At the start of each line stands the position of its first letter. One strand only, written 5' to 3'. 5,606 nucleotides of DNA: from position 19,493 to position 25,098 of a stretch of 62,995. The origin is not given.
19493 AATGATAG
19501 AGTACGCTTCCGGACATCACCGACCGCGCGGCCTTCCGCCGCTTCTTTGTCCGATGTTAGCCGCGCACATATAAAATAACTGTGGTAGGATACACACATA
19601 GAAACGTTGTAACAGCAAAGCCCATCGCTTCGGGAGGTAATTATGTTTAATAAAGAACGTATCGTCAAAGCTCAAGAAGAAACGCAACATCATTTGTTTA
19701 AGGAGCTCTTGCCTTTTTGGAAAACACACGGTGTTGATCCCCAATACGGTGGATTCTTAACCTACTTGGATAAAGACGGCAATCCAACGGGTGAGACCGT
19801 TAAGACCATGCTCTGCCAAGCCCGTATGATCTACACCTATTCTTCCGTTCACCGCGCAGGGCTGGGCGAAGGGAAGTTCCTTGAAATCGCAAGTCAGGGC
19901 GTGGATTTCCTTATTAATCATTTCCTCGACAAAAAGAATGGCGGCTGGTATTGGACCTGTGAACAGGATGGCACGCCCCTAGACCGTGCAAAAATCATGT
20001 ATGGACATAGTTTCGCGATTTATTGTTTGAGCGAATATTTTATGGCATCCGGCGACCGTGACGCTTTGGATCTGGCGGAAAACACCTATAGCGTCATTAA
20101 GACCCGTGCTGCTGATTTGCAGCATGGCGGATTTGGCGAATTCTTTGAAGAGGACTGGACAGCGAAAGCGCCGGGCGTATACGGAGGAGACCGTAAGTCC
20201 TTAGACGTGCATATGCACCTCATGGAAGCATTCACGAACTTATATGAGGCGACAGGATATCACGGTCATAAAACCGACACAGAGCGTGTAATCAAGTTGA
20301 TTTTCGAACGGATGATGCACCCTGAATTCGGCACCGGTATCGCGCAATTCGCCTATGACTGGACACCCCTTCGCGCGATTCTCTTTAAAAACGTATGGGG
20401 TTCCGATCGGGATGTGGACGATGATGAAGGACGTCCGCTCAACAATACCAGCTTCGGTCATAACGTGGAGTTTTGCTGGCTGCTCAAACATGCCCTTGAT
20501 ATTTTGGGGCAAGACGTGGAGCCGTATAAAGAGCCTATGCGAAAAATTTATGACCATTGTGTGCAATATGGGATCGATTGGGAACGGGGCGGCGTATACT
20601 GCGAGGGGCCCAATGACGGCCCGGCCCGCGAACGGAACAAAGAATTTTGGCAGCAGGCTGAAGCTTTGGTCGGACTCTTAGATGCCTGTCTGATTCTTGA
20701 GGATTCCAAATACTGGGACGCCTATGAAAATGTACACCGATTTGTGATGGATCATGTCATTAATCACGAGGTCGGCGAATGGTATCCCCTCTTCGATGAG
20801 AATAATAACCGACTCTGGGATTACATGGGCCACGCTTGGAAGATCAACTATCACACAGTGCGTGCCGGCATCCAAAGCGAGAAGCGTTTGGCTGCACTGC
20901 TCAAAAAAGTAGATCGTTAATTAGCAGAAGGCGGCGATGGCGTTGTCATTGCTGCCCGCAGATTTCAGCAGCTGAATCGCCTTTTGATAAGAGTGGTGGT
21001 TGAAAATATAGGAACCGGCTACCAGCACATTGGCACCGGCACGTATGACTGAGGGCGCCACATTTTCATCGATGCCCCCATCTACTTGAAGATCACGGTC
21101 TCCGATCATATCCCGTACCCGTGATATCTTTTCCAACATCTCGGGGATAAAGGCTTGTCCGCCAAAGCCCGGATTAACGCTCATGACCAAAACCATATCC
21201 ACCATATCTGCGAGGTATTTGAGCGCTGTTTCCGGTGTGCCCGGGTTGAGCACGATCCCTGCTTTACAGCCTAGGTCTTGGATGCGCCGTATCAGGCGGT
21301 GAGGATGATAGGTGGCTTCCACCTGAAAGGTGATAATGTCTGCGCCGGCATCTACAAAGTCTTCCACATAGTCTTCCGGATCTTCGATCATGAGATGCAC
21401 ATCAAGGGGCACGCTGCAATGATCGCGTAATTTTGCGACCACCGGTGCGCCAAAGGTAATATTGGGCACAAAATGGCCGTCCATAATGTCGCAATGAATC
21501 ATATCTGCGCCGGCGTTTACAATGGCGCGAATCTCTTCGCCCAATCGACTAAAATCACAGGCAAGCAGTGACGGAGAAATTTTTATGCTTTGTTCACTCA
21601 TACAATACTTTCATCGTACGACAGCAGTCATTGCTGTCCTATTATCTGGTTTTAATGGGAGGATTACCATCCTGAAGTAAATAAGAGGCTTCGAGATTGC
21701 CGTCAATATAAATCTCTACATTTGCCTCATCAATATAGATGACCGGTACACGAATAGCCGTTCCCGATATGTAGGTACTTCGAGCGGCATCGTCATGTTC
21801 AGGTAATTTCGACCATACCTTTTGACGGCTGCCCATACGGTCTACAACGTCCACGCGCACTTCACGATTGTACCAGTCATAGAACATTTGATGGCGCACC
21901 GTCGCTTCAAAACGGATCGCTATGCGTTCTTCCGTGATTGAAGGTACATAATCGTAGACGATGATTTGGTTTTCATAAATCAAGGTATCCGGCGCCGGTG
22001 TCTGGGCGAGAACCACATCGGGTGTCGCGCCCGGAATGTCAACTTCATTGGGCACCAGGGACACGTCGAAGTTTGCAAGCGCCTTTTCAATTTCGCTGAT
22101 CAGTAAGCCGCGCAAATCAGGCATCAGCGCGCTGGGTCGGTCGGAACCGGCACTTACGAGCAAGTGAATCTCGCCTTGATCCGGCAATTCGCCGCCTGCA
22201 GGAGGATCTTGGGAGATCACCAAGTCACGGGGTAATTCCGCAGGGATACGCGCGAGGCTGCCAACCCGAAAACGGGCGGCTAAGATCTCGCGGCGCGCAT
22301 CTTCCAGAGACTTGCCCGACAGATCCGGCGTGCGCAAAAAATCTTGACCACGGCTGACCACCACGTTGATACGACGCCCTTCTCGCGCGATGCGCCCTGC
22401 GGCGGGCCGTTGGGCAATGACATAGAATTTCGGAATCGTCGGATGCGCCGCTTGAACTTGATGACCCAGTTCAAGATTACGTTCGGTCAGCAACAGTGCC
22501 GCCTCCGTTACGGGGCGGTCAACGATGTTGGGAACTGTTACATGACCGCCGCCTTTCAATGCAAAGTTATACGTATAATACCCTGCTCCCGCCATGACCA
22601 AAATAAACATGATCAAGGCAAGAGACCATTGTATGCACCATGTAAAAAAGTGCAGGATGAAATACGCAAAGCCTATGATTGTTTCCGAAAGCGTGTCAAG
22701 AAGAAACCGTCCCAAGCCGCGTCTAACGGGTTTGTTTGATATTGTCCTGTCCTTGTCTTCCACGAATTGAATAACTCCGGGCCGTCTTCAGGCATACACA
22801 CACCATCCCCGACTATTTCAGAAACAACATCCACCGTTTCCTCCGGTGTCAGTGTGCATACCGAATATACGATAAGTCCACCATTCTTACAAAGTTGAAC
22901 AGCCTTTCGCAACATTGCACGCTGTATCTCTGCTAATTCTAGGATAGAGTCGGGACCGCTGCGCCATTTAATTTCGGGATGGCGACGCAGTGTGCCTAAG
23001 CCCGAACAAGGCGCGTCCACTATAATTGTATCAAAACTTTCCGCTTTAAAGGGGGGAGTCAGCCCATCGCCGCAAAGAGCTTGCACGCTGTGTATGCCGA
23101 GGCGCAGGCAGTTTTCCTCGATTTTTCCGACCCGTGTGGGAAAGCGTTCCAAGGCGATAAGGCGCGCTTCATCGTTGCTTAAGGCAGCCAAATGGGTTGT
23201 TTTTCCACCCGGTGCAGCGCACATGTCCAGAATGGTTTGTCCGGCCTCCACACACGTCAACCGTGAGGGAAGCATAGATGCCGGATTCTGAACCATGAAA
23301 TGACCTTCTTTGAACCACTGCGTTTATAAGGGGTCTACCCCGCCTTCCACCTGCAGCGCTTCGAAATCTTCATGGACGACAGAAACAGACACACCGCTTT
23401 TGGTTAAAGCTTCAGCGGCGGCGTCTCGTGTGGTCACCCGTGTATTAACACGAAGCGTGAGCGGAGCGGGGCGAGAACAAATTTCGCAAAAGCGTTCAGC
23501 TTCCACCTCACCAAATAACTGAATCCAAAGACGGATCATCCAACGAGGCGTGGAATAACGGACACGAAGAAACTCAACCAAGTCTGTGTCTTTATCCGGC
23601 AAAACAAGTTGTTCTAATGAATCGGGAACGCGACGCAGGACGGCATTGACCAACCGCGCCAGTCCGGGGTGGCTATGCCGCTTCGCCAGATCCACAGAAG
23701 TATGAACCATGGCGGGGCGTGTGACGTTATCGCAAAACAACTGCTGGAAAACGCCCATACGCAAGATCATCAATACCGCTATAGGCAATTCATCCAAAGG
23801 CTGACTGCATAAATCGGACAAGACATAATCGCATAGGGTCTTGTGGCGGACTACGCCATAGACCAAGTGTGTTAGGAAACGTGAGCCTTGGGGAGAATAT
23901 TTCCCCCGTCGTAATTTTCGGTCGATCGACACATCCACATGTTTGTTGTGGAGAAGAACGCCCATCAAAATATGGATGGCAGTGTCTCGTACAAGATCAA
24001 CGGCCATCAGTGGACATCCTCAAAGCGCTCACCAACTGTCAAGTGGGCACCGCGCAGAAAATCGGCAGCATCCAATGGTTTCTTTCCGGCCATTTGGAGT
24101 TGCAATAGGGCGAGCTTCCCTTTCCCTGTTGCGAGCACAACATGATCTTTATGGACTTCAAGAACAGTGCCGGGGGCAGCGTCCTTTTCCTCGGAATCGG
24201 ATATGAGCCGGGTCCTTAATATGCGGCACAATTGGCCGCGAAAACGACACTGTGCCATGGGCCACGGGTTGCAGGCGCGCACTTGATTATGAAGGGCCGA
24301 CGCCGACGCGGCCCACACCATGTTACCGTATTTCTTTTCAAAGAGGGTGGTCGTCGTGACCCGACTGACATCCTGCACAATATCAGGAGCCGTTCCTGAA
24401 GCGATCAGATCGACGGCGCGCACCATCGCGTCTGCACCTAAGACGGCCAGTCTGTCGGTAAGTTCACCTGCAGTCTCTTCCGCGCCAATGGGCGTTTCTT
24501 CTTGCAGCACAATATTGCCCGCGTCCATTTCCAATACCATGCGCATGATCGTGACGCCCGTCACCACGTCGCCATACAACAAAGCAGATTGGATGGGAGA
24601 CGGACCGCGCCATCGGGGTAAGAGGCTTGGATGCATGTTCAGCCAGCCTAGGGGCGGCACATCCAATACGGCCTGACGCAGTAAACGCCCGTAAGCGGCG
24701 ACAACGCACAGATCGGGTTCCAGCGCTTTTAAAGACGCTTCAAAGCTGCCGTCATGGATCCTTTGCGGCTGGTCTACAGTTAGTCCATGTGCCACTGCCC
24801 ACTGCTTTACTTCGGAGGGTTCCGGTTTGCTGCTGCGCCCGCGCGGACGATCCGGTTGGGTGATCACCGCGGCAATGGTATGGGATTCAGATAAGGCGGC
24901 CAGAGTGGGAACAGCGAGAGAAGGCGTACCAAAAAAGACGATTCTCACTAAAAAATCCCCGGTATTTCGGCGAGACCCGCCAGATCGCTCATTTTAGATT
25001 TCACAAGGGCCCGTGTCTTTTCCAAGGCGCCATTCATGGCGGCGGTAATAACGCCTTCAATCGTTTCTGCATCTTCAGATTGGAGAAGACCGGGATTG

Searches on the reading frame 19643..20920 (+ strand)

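Call 52: search_protein_families(library=pfam, proteins=[window:19643-20920:+], max_evalue=0.00001)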
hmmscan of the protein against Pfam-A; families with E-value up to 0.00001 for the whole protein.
window:19643-20920:+ (425 aa): 1 family
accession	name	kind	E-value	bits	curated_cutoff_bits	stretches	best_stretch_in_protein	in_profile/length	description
PF07221.17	GlcNAc_2-epim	-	3.8e-53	181.4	23.4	1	37-408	1-347/347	N-acylglucosamine 2-epimerase (GlcNAc 2-epimerase)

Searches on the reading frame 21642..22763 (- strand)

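Call 52: search_protein_families(library=pfam, proteins=[window:21642-22763:-], max_evalue=0.00001)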
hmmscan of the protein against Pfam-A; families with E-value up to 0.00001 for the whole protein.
window:21642-22763:- (373 aa): 1 family
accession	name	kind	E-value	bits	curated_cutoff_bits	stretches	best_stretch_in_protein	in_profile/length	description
PF03793.24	PASTA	-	1.8e-24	85.9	23.2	2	146-204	4-63/64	PASTA domain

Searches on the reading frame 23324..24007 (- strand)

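Call 69: search_protein_families(library=pfam, proteins=[window:23324-24007:-], max_evalue=0.000001)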
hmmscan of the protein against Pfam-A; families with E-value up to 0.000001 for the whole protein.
window:23324-24007:- (227 aa): 2 families
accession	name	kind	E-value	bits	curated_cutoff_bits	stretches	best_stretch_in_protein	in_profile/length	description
PF01029.23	NusB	-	1.7e-23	83.9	23.1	1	7-127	4-131/133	NusB family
PF22458.1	RsmF-B_ferredox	-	7.5e-14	52.1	27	1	154-224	2-71/74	Methyltr_RsmF/B-like, ferredoxin-like domain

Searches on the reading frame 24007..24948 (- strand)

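Call 69: search_protein_families(library=pfam, proteins=[window:24007-24948:-], max_evalue=0.000001)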
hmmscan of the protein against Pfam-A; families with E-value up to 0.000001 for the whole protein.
window:24007-24948:- (313 aa): 2 families
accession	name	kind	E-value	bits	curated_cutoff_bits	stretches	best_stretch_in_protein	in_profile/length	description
PF00551.24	Formyl_trans_N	-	9.4e-43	146.5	26.1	1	1-179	1-181/181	Formyl transferase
PF02911.23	Formyl_trans_C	-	6.4e-22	78.1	21.1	1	208-301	7-99/100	Formyl transferase, C-terminal domain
